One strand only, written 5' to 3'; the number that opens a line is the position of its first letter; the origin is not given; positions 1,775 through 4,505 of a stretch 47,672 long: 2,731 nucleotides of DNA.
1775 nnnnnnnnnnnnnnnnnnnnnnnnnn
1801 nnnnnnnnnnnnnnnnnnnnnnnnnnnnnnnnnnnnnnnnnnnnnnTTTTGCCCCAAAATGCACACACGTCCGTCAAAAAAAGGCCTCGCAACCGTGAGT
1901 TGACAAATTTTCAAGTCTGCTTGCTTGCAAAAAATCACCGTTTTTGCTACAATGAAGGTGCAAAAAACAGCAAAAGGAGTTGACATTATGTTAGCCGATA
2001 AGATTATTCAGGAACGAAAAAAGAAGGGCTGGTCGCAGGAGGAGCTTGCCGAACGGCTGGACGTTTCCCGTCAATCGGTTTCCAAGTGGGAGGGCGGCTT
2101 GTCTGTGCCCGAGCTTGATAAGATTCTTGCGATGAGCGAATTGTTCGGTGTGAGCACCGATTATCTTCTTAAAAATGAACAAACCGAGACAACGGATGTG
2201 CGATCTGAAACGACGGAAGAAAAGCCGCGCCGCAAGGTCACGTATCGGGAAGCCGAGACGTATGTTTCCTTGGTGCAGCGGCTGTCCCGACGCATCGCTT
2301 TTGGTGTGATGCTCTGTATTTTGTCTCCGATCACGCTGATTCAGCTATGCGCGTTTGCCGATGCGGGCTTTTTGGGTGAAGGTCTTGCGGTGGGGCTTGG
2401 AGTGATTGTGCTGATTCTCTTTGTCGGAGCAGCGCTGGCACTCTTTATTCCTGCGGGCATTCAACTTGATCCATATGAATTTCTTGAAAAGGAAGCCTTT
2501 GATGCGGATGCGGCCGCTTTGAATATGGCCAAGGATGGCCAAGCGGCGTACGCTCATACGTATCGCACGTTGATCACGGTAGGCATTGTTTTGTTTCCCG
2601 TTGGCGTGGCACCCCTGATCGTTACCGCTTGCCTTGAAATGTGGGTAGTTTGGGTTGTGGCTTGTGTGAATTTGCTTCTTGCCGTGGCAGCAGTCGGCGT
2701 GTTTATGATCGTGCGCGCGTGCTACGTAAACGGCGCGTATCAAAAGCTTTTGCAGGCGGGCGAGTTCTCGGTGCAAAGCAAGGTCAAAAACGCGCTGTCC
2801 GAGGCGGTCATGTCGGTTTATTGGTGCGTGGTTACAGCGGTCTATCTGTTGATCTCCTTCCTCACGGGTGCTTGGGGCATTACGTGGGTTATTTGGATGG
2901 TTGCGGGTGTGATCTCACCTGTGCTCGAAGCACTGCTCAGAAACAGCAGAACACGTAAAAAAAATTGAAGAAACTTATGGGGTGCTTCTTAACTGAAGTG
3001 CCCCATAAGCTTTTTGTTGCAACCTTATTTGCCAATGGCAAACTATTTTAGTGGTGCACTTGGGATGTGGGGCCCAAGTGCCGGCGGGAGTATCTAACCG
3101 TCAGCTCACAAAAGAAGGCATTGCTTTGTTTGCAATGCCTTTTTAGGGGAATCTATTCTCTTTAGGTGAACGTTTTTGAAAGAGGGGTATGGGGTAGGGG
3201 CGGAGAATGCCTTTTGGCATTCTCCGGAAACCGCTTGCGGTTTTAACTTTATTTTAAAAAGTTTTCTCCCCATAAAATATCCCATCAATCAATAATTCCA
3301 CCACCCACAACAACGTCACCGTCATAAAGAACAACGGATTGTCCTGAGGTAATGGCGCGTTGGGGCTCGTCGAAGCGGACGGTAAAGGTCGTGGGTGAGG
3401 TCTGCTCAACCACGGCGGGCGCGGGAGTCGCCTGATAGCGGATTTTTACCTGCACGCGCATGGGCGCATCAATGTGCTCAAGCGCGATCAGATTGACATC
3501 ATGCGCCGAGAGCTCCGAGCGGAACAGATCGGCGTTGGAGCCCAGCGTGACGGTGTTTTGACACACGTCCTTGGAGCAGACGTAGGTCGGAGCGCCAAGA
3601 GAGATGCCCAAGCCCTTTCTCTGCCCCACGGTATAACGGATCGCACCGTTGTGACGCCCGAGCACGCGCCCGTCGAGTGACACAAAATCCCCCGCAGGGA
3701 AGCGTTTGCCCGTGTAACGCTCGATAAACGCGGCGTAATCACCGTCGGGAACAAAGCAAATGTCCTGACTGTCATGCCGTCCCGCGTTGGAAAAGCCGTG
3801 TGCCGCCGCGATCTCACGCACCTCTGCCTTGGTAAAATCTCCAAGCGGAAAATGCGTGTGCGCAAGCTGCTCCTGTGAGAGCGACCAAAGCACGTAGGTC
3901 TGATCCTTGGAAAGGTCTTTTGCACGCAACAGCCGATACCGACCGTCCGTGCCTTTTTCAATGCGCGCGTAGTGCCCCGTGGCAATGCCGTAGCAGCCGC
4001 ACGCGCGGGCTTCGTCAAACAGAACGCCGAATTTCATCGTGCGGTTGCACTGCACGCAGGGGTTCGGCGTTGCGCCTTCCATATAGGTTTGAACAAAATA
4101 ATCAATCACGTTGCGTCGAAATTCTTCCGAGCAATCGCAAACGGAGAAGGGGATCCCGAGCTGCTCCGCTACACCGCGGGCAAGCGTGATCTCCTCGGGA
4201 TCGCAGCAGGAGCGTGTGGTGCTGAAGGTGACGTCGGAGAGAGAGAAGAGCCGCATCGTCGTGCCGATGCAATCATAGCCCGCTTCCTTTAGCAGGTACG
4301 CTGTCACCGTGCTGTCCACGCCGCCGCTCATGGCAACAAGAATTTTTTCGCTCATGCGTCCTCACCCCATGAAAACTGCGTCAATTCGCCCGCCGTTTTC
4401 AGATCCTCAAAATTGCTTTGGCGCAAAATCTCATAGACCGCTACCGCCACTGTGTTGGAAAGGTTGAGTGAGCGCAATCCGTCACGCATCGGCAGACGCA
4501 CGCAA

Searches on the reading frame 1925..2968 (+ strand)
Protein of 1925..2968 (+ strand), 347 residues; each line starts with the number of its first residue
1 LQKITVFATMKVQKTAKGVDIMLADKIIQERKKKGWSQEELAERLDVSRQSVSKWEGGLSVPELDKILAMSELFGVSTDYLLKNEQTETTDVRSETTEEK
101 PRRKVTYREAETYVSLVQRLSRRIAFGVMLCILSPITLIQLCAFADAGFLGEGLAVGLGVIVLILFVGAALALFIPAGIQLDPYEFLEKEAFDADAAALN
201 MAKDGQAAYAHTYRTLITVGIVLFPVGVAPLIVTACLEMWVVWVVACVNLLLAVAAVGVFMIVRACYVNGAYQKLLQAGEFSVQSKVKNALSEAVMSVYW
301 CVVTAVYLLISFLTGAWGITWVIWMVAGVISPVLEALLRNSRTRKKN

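Call 31: search_protein_families(library=pfam, proteins=[window:1925-2968:+], max_evalue=0.00001)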
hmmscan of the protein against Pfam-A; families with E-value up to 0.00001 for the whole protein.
window:1925-2968:+ (347 aa): 3 families
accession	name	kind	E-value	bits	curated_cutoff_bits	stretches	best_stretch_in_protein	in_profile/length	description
PF01381.28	HTH_3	-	3e-16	59.6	23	1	28-81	2-55/55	Helix-turn-helix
PF12844.13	HTH_19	-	6e-11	42.5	30.2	1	31-85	8-62/64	Helix-turn-helix domain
PF13560.12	HTH_31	-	5.8e-10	39.8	27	1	30-79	9-59/64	Helix-turn-helix domain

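Call 39: search_protein_families(library=ncbifam, proteins=[window:1925-2968:+], max_evalue=0.001)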
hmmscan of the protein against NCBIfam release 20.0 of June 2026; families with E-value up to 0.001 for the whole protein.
window:1925-2968:+ (347 aa): 10 families
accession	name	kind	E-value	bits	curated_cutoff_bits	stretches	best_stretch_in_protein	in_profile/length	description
NF041951.1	phage_RstR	subfamily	1.1e-15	57.8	80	1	22-93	2-73/108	RstR family transcriptional repressor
TIGR03070.1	couple_hipB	subfamily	6e-11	42.1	71.65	1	23-76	3-56/58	type II toxin-antitoxin system Y4mF family antitoxin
NF052239.1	antitox_spr1629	equivalog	1.8e-10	40.5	335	1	26-111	6-84/377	spr1629 family repressor/antitoxin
NF007257.0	PRK09706.1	subfamily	5.1e-08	32.8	101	1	22-89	5-72/135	transcriptional repressor DicA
NF003162.0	PRK04140.1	equivalog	1.6e-07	30.7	263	1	25-99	129-203/317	transcriptional regulator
TIGR03830.1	CxxCG_CxxCG_HTH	subfamily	6.1e-07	29.3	61.8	1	16-63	59-106/127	type II TA system antitoxin MqsA family protein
NF047948.1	male_kill_WMK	equivalog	1e-05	25.1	300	1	25-123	165-261/300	WO male-killing family protein Wmk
NF047451.1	WxxxWxxW_dom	subfamily_domain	1.9e-05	24.5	40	1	302-326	8-32/37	WxxxWxxW domain-containing protein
TIGR00270.2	TIGR00270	equivalog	5e-05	23.2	110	1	24-91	77-141/159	multiprotein bridging factor aMBF1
NF047542.1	telomere_Tap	equivalog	0.00014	20.8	600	1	31-104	26-101/695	telomere-associated protein Tap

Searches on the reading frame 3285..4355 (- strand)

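Call 34: search_protein_families(library=pfam, proteins=[window:3285-4355:-], max_evalue=0.001)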
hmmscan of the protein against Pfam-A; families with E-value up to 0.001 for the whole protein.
window:3285-4355:- (356 aa): 4 families
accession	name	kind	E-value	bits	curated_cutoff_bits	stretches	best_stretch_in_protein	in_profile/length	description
PF03054.22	tRNA_Me_trans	-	7.6e-73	244.9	20.6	1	4-203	2-201/202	tRNA methyl transferase HUP domain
PF20258.4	tRNA_Me_trans_C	-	2.1e-21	76.5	20.6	1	280-355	2-77/77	Aminomethyltransferase beta-barrel domain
PF20259.3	tRNA_Me_trans_M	-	1.1e-18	67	27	1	209-272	2-65/66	tRNA methyl transferase PRC-barrel domain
PF02540.23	NAD_synthase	-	0.00057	19.5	21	0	3-78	19-84/242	NAD synthase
